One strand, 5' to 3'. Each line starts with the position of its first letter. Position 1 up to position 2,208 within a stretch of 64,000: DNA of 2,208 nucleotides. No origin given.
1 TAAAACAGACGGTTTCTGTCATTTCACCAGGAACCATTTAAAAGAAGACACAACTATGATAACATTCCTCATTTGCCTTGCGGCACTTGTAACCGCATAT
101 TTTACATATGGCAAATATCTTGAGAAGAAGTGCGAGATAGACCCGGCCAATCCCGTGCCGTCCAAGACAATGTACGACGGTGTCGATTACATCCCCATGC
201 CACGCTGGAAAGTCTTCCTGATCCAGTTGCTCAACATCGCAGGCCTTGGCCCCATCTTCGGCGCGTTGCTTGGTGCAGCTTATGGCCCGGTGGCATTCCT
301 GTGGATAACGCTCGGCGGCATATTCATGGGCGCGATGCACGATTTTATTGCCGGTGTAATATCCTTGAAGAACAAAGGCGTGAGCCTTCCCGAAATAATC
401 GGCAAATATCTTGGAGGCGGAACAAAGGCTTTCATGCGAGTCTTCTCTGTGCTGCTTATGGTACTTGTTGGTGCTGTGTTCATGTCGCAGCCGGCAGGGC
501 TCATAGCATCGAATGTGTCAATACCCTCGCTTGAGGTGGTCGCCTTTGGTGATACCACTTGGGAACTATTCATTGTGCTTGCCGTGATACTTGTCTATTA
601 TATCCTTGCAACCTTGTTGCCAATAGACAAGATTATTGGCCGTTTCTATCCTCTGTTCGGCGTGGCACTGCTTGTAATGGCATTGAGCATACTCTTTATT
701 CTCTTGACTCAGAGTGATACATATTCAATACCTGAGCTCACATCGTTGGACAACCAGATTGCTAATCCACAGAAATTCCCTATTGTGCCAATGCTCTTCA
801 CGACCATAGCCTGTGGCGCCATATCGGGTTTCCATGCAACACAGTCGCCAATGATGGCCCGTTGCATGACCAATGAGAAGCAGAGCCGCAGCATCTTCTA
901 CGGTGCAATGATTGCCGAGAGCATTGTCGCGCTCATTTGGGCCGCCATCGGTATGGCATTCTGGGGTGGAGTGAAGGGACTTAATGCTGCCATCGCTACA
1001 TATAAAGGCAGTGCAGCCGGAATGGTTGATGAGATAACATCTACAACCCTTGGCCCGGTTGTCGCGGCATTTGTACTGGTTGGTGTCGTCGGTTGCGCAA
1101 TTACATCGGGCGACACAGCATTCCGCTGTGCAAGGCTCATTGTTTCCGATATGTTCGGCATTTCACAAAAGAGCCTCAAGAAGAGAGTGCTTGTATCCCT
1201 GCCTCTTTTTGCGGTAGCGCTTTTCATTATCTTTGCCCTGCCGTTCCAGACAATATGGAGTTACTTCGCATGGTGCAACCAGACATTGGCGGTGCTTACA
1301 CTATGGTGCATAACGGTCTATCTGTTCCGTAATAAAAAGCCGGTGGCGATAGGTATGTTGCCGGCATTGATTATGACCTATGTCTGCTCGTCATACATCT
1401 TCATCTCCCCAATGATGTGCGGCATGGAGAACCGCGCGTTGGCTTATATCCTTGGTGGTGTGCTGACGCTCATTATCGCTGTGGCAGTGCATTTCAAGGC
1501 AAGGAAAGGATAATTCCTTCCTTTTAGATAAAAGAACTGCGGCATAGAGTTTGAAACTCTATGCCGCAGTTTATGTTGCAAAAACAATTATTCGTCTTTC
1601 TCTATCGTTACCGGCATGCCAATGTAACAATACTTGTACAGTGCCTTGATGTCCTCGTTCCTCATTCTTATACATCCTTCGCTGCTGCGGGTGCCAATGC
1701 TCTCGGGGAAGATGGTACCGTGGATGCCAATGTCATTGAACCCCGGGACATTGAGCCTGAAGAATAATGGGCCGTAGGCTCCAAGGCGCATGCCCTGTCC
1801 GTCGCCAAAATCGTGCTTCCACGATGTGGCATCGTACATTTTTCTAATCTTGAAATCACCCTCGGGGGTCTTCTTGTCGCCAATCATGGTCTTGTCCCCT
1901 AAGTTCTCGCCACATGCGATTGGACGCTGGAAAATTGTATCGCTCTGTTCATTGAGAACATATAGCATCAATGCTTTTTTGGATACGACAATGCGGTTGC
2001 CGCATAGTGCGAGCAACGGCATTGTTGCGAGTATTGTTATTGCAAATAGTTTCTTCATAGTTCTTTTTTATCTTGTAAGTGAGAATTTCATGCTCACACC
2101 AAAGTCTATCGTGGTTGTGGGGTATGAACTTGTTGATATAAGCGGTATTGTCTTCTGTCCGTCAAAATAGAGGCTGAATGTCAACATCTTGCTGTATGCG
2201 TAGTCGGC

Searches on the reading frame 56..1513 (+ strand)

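Call 15: search_protein_families(library=pfam, proteins=[window:56-1513:+], max_evalue=0.001)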
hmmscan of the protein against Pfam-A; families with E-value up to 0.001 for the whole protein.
window:56-1513:+ (485 aa): 1 family
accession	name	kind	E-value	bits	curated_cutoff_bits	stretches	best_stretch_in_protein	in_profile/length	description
PF02554.20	CstA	-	6.1e-56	190.7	27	3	4-144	6-148/560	Carbon starvation protein CstA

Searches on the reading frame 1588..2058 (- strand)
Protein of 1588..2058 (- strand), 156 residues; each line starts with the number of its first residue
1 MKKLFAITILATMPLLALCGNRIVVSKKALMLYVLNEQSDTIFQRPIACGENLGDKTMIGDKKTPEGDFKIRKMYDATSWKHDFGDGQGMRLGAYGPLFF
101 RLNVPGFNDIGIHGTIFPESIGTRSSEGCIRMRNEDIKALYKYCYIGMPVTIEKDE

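Call 15: search_protein_families(library=pfam, proteins=[window:1588-2058:-], max_evalue=0.001)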
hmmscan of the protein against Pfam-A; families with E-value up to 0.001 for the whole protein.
window:1588-2058:- (156 aa): 1 family
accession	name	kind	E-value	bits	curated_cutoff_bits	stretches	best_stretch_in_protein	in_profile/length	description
PF03734.19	YkuD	-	1.9e-20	74.4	23.4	1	21-152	2-146/146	L,D-transpeptidase catalytic domain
